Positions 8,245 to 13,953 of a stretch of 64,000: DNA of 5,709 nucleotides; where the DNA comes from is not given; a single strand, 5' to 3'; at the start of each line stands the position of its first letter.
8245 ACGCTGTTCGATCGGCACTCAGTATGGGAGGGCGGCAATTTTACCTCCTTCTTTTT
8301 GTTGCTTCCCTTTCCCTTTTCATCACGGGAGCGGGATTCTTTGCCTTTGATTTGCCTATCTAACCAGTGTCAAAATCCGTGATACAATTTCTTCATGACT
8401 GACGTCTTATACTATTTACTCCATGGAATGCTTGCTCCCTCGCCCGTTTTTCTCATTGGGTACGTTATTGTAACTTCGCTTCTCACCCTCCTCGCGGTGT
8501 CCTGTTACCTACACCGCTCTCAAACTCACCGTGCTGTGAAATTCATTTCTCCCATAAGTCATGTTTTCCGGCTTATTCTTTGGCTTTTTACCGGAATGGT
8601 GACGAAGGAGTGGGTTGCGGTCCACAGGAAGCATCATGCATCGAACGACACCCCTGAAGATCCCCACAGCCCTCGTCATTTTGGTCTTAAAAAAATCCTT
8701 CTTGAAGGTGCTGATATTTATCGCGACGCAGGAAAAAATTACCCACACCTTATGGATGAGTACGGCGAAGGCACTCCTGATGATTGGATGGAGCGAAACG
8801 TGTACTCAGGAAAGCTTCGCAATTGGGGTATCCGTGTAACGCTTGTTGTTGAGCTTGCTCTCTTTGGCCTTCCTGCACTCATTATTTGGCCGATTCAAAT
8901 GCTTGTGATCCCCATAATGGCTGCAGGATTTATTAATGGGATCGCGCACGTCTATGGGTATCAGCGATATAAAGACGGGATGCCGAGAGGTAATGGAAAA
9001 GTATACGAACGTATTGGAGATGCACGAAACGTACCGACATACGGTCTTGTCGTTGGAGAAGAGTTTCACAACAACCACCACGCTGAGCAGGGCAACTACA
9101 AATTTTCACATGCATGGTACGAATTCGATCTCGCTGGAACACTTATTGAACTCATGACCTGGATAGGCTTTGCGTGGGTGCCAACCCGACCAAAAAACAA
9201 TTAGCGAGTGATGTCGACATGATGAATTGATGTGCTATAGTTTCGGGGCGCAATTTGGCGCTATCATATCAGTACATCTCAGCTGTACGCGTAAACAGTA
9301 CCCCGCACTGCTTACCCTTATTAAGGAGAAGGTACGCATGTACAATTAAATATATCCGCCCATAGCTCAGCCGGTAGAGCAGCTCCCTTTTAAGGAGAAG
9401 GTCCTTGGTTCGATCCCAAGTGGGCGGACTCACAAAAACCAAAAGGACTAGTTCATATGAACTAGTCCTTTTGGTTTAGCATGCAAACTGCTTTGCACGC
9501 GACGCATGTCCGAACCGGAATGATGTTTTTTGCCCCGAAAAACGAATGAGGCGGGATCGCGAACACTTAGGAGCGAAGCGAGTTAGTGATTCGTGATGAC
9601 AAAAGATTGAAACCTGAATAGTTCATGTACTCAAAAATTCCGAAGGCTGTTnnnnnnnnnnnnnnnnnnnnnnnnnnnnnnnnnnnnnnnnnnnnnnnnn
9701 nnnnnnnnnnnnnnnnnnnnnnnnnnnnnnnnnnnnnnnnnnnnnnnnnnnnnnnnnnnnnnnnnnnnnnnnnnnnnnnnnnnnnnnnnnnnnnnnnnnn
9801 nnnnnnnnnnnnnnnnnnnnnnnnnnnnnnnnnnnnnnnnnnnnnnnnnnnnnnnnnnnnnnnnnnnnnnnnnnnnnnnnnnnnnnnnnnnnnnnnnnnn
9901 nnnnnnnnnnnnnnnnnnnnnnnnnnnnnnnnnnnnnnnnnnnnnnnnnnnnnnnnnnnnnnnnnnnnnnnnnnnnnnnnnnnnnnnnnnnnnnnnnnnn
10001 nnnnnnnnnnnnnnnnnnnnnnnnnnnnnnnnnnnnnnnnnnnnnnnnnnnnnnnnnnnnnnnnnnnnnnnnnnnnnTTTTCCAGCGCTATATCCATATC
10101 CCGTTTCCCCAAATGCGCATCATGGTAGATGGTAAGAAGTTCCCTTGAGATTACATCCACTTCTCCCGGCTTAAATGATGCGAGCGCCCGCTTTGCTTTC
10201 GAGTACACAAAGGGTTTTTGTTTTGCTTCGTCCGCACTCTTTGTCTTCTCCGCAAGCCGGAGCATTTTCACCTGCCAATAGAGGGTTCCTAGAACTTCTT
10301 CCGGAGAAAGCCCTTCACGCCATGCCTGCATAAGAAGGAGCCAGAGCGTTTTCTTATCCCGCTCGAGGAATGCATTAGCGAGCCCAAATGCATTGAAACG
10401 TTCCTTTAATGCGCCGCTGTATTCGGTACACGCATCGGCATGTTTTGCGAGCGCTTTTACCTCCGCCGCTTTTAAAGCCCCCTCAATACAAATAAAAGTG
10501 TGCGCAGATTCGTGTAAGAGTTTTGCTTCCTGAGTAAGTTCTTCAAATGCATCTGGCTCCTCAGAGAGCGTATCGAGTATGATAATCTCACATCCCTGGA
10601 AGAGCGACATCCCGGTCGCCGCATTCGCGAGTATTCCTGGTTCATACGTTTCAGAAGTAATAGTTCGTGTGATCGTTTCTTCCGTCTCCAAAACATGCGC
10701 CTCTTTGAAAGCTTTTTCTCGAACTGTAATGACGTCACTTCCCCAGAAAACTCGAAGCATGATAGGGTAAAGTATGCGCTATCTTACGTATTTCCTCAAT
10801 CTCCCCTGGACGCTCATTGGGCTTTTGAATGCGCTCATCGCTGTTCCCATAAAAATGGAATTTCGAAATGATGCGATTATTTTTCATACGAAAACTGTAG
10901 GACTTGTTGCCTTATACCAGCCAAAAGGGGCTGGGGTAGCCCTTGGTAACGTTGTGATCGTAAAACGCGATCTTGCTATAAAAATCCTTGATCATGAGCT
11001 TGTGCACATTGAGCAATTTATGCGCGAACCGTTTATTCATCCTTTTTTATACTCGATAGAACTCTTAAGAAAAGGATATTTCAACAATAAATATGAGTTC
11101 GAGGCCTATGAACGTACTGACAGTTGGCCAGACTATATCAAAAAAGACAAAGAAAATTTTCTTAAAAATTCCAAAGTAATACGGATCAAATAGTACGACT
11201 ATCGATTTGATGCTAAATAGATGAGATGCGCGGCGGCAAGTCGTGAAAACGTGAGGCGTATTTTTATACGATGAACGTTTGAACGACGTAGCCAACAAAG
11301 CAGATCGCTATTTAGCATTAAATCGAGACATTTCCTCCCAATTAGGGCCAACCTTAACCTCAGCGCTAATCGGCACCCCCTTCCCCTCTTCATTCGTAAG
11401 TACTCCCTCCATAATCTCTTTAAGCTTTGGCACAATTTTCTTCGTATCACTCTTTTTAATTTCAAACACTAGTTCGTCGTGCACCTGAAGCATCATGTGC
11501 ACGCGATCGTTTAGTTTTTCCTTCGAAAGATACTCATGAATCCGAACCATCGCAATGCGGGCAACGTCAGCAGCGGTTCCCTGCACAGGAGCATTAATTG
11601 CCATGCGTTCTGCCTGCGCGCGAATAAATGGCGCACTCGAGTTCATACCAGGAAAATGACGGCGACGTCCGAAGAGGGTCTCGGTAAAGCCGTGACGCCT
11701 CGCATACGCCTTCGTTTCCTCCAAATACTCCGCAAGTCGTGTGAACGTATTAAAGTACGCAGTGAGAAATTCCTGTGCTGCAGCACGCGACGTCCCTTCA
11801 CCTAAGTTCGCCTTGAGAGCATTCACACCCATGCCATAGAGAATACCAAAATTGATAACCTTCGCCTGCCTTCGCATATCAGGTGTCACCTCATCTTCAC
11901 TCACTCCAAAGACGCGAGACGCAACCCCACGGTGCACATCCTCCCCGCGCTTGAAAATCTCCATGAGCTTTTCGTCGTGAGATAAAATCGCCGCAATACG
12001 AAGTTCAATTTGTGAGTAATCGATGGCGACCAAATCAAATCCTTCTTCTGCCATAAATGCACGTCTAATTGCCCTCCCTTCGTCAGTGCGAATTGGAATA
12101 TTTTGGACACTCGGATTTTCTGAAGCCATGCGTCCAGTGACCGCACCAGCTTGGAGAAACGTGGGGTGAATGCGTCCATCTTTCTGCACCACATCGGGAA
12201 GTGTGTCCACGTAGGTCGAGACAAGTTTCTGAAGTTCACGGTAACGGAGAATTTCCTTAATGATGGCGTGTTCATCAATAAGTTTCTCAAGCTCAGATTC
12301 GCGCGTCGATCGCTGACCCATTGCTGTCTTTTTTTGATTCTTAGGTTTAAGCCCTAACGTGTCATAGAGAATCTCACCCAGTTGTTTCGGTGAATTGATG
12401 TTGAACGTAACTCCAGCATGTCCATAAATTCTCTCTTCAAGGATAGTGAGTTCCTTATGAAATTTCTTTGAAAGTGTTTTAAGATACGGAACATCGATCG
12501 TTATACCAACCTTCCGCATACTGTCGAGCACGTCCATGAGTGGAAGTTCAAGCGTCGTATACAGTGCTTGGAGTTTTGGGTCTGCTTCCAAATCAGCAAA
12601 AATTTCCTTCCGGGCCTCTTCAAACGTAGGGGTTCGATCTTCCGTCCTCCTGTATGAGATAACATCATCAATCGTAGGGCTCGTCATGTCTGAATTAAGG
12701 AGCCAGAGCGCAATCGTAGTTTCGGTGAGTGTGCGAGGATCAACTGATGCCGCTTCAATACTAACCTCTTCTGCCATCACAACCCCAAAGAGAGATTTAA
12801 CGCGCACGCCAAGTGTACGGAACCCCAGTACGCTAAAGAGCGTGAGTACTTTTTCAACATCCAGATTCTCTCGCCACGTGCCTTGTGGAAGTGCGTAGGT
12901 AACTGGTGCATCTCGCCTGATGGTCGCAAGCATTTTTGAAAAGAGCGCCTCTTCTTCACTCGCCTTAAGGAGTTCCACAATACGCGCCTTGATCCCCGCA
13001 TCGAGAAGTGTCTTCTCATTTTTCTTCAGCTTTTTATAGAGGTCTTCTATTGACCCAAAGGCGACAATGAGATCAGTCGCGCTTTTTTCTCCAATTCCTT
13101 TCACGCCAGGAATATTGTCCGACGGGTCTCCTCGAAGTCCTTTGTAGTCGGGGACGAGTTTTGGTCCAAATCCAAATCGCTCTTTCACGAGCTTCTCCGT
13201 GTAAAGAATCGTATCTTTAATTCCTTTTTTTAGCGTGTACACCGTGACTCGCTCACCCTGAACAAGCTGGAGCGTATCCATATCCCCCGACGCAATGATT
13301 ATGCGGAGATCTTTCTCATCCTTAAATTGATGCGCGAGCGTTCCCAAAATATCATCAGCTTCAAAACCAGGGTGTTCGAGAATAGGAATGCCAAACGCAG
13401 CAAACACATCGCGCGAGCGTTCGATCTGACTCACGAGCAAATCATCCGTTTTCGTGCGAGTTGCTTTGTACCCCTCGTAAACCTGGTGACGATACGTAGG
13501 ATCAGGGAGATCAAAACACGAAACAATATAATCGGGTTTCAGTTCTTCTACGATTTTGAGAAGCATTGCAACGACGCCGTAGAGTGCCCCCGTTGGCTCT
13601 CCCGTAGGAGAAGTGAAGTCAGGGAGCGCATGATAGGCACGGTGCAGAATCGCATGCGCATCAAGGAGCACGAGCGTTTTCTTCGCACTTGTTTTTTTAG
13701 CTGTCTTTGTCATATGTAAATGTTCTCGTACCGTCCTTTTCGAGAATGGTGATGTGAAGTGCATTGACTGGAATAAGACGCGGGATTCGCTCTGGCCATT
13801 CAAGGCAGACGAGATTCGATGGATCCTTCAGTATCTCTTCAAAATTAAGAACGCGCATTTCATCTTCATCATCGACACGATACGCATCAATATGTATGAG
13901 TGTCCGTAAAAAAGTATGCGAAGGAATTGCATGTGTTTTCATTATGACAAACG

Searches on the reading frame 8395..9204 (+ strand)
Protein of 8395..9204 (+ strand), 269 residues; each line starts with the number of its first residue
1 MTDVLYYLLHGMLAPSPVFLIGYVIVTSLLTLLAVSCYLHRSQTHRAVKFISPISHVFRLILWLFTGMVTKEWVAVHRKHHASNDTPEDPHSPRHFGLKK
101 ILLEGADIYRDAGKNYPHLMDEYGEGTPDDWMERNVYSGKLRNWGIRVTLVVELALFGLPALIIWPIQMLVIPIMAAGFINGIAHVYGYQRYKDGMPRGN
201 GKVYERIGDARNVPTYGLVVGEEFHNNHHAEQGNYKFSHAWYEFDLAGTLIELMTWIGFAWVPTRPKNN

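Call 68: search_protein_families(library=pfam, proteins=[window:8395-9204:+], max_evalue=0.0001)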
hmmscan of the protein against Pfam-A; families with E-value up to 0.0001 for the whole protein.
window:8395-9204:+ (269 aa): 1 family
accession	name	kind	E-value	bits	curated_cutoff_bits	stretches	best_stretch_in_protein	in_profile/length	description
PF00487.30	FA_desaturase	-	8.6e-11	42.5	29.7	1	22-238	9-225/253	Fatty acid desaturase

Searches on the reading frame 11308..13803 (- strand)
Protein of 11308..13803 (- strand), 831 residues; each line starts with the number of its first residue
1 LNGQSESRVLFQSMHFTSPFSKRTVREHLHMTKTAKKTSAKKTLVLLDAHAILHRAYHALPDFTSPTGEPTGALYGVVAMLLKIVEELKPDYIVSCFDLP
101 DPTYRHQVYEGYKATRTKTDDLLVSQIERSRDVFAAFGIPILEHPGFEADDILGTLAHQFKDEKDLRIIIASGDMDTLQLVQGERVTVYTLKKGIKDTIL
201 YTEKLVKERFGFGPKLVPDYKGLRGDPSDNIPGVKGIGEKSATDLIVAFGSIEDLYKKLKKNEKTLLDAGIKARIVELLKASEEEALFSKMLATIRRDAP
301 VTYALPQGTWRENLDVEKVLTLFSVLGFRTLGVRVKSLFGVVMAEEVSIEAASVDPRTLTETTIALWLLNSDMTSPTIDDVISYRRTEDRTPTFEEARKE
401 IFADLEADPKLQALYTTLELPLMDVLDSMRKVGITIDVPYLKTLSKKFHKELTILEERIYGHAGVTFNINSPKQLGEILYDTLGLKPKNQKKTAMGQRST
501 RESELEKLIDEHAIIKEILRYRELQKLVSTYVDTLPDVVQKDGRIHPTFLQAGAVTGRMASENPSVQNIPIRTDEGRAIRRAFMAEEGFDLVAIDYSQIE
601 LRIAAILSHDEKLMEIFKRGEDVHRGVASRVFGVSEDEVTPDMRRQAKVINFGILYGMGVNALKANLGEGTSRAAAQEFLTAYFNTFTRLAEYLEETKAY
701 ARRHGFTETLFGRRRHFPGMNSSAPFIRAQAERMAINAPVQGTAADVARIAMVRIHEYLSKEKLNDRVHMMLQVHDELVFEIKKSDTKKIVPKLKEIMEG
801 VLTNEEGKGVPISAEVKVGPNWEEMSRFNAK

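Call 68: search_protein_families(library=pfam, proteins=[window:11308-13803:-], max_evalue=0.0001)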
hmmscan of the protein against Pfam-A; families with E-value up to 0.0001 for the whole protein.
window:11308-13803:- (831 aa): 3 families
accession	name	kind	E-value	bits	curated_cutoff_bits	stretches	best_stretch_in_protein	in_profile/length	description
PF00476.26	DNA_pol_A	-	2.4e-138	461.6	34.3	1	440-824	3-381/381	DNA polymerase family A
PF02739.22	5_3_exonuc_N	-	1.5e-50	171.5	34.3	1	43-211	1-164/164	5'-3' exonuclease, N-terminal resolvase-like domain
PF01367.25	5_3_exonuc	-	1.1e-24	87.1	40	1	214-310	3-91/97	5'-3' exonuclease, C-terminal SAM fold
